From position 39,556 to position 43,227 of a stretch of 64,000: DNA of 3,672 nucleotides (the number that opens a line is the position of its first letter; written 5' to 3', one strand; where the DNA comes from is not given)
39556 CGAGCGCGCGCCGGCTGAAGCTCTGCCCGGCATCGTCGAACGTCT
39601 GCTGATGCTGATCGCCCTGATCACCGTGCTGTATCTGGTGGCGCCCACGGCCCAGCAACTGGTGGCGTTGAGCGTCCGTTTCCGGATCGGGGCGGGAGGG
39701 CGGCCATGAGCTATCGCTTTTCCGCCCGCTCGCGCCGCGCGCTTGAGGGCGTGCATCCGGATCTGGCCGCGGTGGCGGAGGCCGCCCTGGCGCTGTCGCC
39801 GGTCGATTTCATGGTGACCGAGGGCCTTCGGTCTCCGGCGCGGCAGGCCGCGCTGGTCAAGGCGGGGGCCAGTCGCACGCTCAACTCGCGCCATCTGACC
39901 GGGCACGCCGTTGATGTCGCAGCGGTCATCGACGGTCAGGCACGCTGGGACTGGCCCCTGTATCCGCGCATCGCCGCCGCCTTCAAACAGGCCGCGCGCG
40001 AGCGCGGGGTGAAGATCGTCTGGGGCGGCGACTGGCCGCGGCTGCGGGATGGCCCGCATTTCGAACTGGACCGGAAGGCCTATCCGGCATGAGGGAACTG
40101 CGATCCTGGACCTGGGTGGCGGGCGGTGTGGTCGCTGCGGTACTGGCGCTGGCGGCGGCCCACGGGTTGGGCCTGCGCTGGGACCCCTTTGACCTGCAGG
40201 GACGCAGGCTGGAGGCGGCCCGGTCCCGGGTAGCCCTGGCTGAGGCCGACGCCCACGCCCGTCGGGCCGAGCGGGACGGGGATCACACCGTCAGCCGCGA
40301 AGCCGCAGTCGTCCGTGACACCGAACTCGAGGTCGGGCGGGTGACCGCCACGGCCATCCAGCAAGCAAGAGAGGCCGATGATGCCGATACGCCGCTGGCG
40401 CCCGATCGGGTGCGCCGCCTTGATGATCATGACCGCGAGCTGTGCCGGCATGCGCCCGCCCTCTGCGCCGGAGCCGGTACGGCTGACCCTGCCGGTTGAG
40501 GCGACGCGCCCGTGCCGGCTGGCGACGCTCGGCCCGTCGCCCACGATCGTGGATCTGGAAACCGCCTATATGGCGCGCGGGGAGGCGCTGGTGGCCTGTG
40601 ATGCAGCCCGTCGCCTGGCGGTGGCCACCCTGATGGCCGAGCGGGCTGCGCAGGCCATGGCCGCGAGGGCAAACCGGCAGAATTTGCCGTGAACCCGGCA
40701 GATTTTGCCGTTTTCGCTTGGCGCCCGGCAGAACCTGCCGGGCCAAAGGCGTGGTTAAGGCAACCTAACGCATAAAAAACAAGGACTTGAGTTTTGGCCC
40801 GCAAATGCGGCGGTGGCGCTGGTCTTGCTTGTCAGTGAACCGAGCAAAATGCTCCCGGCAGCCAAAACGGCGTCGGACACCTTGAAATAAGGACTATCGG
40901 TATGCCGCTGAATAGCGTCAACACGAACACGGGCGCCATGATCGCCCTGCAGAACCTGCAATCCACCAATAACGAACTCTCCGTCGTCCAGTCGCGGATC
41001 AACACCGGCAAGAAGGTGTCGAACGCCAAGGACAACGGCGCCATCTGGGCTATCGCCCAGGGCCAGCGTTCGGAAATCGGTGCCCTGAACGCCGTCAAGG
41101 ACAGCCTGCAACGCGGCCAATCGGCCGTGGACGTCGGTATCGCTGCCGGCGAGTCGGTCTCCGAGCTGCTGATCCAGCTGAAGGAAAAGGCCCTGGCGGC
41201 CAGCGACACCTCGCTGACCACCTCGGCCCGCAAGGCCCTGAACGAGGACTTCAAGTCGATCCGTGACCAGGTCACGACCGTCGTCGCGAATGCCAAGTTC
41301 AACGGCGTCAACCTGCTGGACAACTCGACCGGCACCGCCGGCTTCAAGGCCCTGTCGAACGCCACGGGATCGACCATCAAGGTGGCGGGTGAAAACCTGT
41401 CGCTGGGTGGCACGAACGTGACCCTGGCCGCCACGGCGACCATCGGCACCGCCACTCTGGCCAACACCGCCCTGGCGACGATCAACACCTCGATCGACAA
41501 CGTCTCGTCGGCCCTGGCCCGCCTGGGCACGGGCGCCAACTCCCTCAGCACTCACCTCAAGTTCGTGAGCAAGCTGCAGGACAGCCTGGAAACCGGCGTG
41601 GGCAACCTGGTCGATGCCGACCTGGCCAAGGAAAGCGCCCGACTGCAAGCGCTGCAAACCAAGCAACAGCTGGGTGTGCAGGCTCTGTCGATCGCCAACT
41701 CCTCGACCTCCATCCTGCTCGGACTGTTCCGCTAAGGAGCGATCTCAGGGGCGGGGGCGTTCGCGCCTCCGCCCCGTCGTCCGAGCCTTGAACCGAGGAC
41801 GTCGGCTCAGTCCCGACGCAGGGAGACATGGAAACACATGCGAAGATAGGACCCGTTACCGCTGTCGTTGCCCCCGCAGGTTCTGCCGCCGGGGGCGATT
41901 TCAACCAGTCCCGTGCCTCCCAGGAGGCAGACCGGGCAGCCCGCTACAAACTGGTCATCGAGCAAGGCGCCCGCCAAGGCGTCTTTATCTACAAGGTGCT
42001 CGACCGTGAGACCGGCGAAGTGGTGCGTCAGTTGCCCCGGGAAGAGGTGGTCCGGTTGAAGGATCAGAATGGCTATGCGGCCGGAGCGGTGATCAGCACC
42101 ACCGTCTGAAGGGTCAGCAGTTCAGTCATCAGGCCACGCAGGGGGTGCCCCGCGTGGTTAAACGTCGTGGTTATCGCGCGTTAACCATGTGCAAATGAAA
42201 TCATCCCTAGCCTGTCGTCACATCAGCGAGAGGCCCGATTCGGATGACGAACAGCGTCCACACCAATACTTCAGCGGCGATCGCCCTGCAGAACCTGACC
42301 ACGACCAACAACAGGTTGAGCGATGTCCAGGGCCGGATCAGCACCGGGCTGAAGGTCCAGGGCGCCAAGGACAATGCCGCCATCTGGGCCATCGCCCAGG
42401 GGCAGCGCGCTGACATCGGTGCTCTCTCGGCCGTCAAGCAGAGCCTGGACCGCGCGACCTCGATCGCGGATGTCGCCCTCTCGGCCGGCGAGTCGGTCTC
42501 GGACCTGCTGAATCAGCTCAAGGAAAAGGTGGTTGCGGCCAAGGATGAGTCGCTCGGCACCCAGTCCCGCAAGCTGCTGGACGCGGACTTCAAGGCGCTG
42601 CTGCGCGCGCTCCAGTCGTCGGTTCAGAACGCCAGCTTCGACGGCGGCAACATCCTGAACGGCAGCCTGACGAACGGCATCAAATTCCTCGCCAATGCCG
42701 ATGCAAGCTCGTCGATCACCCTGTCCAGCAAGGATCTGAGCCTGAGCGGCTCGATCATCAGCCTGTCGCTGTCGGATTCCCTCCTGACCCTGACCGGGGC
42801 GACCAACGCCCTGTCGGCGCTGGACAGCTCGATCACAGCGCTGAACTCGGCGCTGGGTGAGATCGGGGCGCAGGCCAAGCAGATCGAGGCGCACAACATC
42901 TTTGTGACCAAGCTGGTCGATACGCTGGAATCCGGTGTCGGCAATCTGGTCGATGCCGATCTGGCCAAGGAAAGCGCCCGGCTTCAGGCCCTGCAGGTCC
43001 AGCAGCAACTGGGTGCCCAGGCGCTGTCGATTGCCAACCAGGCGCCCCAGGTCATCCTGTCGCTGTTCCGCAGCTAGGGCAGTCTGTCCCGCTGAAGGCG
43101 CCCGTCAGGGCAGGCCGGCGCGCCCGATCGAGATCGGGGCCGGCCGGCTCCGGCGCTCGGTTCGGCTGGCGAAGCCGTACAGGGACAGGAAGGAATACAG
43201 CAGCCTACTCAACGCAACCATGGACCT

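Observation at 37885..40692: Stand-alone tail-fibre plus complete lysis cassette with no prophage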

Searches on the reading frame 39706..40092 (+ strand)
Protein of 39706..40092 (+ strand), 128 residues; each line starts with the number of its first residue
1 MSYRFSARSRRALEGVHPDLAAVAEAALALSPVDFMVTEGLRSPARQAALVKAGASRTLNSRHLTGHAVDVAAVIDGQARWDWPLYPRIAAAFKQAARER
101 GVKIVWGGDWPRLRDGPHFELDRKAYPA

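Call 4: search_protein_families(library=pfam, proteins=[window:39706-40092:+], max_evalue=0.1)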
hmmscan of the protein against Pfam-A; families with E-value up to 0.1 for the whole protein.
window:39706-40092:+ (128 aa): 3 families
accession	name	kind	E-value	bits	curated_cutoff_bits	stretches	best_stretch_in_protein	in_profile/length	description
PF13539.11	Peptidase_M15_4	-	1.7e-11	44.9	25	1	56-121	3-70/70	D-alanyl-D-alanine carboxypeptidase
PF18979.5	DUF5715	-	0.025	14.7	26.8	1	31-72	77-118/171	Family of unknown function (DUF5715)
PF05951.18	Peptidase_M15_2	-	0.061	13.5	27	1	35-72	74-111/153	Bacterial protein of unknown function (DUF882)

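Call 5: search_protein_families(library=phrogs, proteins=[window:39706-40092:+], max_evalue=0.1)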
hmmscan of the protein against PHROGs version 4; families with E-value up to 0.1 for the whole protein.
window:39706-40092:+ (128 aa): 8 families
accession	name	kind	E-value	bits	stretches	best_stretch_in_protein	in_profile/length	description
phrog_465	-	lysis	1.4e-60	206.1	1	1-127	41-171/292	endolysin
phrog_1768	-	lysis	4.8e-17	61.9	1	20-122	947-1039/1577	endolysin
phrog_5115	-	moron, auxiliary metabolic gene and host takeover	2.4e-16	60.8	1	32-126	35-126/283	ferredoxin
phrog_6523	-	lysis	3.9e-14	54.1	1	33-125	37-133/255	endolysin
phrog_2649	-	lysis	5e-10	40.7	1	8-124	5-130/261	endolysin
phrog_15351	-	lysis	4.6e-06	27.2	1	27-121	35-136/289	endolysin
phrog_1512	-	lysis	0.027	15.5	1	60-124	76-137/314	endolysin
phrog_894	-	lysis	0.059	13.3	1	33-73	87-122/389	endolysin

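Call 47: find_related_loci(query=window:39706-40092:+, collection=genome_contigs, flank=3000)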
Query window:39706-40092:+ (128 aa) in genome_contigs; peptide patterns used: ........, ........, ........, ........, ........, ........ (x = any residue, [..] = any of these).
599 stretches matched a pattern (row limit reached: there are more); 157 encode a relative of the query (tblastn E <= 1e-3); the best 80 are kept; 80 distinct loci.
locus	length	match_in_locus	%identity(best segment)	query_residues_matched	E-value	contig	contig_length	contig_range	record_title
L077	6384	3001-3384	95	1-128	1e-77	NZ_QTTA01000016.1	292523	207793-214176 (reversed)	Brevundimonas halotolerans strain MCS24 NODE_2, whole genome shotgun sequence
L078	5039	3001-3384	95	1-128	8e-78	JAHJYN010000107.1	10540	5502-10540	MAG: Alphaproteobacteria bacterium isolate UMS_B.mb.39 UMS_B.mb.39_k119_223746, whole genome shotgun sequence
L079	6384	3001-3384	91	1-128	7e-75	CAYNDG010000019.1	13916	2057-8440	MAG TPA_asm: uncultured Brevundimonas sp. isolate SRP290908_co2_136 genome assembly, contig: NODE_6038_length_13916_cov_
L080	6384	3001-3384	91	1-128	3e-71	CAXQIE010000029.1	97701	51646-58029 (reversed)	MAG: Neptunomonas phycophila isolate 3um_A1Z0718_2.44 genome assembly, contig: k127_595818, whole genome shotgun sequenc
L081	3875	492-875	85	1-128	7e-71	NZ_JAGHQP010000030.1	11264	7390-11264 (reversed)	Brevundimonas sp. A19_0 NODE_30_length_11264_cov_45.479573, whole genome shotgun sequence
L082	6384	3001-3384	84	1-128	3e-70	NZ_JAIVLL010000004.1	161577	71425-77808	Brevundimonas poindexterae strain EaN21-13 EaN21-13_ctg04, whole genome shotgun sequence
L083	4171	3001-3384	90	1-128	6e-70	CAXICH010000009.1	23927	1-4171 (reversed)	MAG TPA_asm: uncultured Alphaproteobacteria bacterium isolate ERR7163067_binner13_98 genome assembly, contig: ERZ8868625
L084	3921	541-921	80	1-127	2e-66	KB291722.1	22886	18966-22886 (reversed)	Brevundimonas diminuta 470-4 genomic scaffold Scfld105, whole genome shotgun sequence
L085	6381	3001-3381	78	1-127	1e-65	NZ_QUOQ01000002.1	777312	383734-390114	Brevundimonas lutea strain NS26 NODE_1, whole genome shotgun sequence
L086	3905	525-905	76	1-127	8e-65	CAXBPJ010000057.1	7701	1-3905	MAG TPA_asm: uncultured Brevundimonas sp. isolate ERR2762186_binner23_Refined_9 genome assembly, contig: ERZ3421581.3949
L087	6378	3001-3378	79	1-126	7e-65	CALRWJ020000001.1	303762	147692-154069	MAG: Afipia felis isolate JJ-LUK12B-28-5-m1-bin316 genome assembly, contig: VK-K11-10-C10, whole genome shotgun sequence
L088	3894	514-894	77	1-127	4e-65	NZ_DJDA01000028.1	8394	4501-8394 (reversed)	MAG: Brevundimonas sp. UBA5936 UBA5936_contig_462, whole genome shotgun sequence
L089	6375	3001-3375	82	3-127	8e-65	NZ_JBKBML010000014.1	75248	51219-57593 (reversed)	MAG: Brevundimonas sp. isolate 21H_023.bin.37 NODE_459_length_75248_cov_12.367817, whole genome shotgun sequence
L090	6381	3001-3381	76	1-127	2e-64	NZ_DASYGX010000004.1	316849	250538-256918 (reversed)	MAG: Brevundimonas sp. isolate SMAG_U4225 k141_3403, whole genome shotgun sequence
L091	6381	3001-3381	78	1-127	2e-64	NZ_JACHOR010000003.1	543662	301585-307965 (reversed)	Brevundimonas variabilis strain DSM 4737 Ga0373203_03, whole genome shotgun sequence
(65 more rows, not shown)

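Call 54: search_solved_structures(query=window:39706-40092:+, max_evalue=0.01, show_alignments=1)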
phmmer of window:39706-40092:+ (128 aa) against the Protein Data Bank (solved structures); distinct sequences matched with E-value up to 0.01: 6.
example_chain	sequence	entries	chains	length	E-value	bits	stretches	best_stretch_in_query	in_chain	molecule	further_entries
5opz_A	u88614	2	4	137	1.7e-42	147.8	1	3-128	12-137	ChiX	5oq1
23ri_A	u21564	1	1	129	2e-35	125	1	3-127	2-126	Peptidase M15C domain-containing protein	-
8q2g_A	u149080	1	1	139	1.4e-34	122.3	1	3-127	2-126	Peptidoglycan L-alanyl-D-glutamate endopeptidase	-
2mxz_A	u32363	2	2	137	4.5e-20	75.4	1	1-126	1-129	L-alanyl-D-glutamate peptidase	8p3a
2vo9_A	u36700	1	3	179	0.0001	25.7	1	33-121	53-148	L-ALANYL-D-GLUTAMATE PEPTIDASE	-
6akv_A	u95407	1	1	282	0.00045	23.7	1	31-121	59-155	LysB4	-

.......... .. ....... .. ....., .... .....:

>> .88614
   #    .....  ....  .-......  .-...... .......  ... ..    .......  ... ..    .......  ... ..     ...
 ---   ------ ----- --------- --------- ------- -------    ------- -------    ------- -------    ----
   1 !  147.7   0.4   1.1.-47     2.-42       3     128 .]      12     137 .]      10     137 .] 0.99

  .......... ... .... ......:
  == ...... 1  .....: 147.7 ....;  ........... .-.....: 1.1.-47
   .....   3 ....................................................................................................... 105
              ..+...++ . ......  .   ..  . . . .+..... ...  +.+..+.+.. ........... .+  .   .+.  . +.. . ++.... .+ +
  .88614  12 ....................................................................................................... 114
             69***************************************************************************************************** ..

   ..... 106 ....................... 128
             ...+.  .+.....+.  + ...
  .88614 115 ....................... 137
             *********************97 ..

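Call 58: search_dna_similar(query=window:39706-40092:+, collection=phages, mode=protein, max_rows=15)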
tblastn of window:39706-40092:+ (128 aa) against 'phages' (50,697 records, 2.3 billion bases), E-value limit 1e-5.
Records with a match: 1282; places in all: 1285; records where one place covers at least 80% of the query: 1241.
Best place of each record, by identity: 60-80% 8; <60% 1274.
By first word of the organism name: Salmonella 297; Escherichia 249; Klebsiella 198; Vibrio 136; Yersinia 29; Enterobacter 28; Xanthomonas 24; Pseudomonas 22; Erwinia 22; Cronobacter 21; and 58 more.
By host as written in the record: - 223; Escherichia coli 95; Klebsiella pneumoniae 80; Salmonella enterica subsp. enterica serovar Enteritidis PT1 39; Salmonella sp. 27; Salmonella enterica 26; Salmonella enterica subsp. enterica serovar Enteritidis 23; Yersinia enterocolitica 18; and 342 more.
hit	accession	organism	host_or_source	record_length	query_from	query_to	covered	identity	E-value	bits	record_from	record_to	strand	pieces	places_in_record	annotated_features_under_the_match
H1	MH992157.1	Apis mellifera associated microvirus 3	Apis mellifera carnica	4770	5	126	95%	64.8%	2e-38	142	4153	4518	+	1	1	peptidase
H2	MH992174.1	Apis mellifera associated microvirus 3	Apis mellifera linguistica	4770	5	126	95%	64.8%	2e-38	142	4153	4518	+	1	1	peptidase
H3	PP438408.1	Leptolyngbya phage Lbo-JY16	Leptolyngbya boryana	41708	3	127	98%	60.8%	2e-41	150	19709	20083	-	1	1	D-alanyl-D-alanine carboxypeptidase | hypothetical protein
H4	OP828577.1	Plectonema phage Lbo240-yong2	Leptolyngya boryana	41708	3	127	98%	60.8%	2e-41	150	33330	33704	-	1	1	L-Ala-D-Glu peptidase | holin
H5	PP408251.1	Pseudomonas phage vB_Pa-PAC4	Pseudomonas aeruginosa PAO1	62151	1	128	100%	59.4%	2e-41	150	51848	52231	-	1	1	endolysin | hypothetical protein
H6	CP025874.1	Escherichia phage 503458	Escherichia coli 503458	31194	2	128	99%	59.1%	1e-42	154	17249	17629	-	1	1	record has no annotation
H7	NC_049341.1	Escherichia phage 503458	Escherichia coli 503458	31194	2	128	99%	59.1%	1e-42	154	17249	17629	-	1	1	endolysin | DUF2570 domain-containing protein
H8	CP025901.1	Escherichia phage 500465-2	Escherichia coli 500465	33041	2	128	99%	59.1%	1e-42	154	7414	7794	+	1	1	record has no annotation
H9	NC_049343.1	Escherichia phage 500465-2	Escherichia coli 500465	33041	2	128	99%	59.1%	1e-42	154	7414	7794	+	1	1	endolysin | DUF2570 domain-containing protein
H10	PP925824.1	Escherichia phage Chuche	Escherichia coli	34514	2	128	99%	59.1%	1e-42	154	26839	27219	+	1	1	endolysin | Rz-like spanin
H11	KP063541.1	Escherichia phage P88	Escherichia coli K88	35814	2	128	99%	59.1%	1e-42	154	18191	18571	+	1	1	endolysin | hypothetical protein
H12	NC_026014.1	Escherichia phage P88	Escherichia coli K88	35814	2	128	99%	59.1%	1e-42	154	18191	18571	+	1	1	endolysin | DUF2570 domain-containing protein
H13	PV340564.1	Escherichia phage PhiR44_2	Escherichia coli C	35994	2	128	99%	59.1%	1e-42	154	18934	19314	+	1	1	peptidoglycan hydrolase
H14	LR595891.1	Xuanwuvirus P884B11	-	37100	2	128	99%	59.1%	1e-42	154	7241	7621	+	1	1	Putative phage-related protein precursor | FIG00639291: hypothetical protein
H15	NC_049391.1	Xuanwuvirus P884B11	-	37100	2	128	99%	59.1%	1e-42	154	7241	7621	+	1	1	endolysin | FIG00639291: hypothetical protein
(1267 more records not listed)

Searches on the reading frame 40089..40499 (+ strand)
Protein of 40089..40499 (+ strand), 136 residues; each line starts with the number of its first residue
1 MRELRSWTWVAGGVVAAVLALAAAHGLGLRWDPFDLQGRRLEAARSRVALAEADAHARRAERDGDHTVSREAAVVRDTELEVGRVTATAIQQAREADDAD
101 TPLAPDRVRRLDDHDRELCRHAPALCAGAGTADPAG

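Call 4: search_protein_families(library=pfam, proteins=[window:40089-40499:+], max_evalue=0.1)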
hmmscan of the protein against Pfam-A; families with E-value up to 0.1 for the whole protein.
window:40089-40499:+ (136 aa): 0 families

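Call 5: search_protein_families(library=phrogs, proteins=[window:40089-40499:+], max_evalue=0.1)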
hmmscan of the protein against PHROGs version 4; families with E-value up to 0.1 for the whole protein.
window:40089-40499:+ (136 aa): 1 family
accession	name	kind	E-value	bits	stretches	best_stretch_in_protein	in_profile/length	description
phrog_214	-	lysis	0.07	14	0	7-133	7-126/176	Rz-like spanin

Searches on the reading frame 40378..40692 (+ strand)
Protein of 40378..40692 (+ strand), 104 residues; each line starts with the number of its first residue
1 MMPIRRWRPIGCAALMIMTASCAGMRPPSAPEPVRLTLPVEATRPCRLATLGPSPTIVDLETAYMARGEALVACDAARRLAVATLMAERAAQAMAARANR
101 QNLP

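Call 4: search_protein_families(library=pfam, proteins=[window:40378-40692:+], max_evalue=0.1)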
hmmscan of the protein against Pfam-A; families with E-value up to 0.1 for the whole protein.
window:40378-40692:+ (104 aa): 0 families

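Call 5: search_protein_families(library=phrogs, proteins=[window:40378-40692:+], max_evalue=0.1)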
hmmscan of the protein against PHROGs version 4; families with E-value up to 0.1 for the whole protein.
window:40378-40692:+ (104 aa): 1 family
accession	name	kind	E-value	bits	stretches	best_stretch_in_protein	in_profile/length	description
phrog_456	-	lysis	0.0029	18.3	1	5-76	9-78/102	Rz-like spanin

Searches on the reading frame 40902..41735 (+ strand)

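Call 7: search_protein_families(library=pfam, proteins=[window:40902-41735:+], max_evalue=0.001)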
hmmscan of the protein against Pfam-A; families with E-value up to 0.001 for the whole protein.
window:40902-41735:+ (277 aa): 2 families
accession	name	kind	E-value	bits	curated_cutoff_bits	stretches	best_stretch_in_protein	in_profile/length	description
PF00669.25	Flagellin_N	-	2.9e-27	95.9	26.6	1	6-142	1-137/139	Bacterial flagellin N-terminal helical region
PF00700.27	Flagellin_C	-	2.4e-14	53.8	23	1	192-275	2-85/86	Bacterial flagellin C-terminal helical region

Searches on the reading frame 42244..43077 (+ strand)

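Call 7: search_protein_families(library=pfam, proteins=[window:42244-43077:+], max_evalue=0.001)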
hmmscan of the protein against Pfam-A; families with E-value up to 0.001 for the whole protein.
window:42244-43077:+ (277 aa): 2 families
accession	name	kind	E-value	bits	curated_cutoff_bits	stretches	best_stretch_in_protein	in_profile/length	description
PF00669.25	Flagellin_N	-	1.3e-25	90.5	26.6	1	5-141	1-137/139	Bacterial flagellin N-terminal helical region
PF00700.27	Flagellin_C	-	2.1e-16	60.4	23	1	191-275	2-86/86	Bacterial flagellin C-terminal helical region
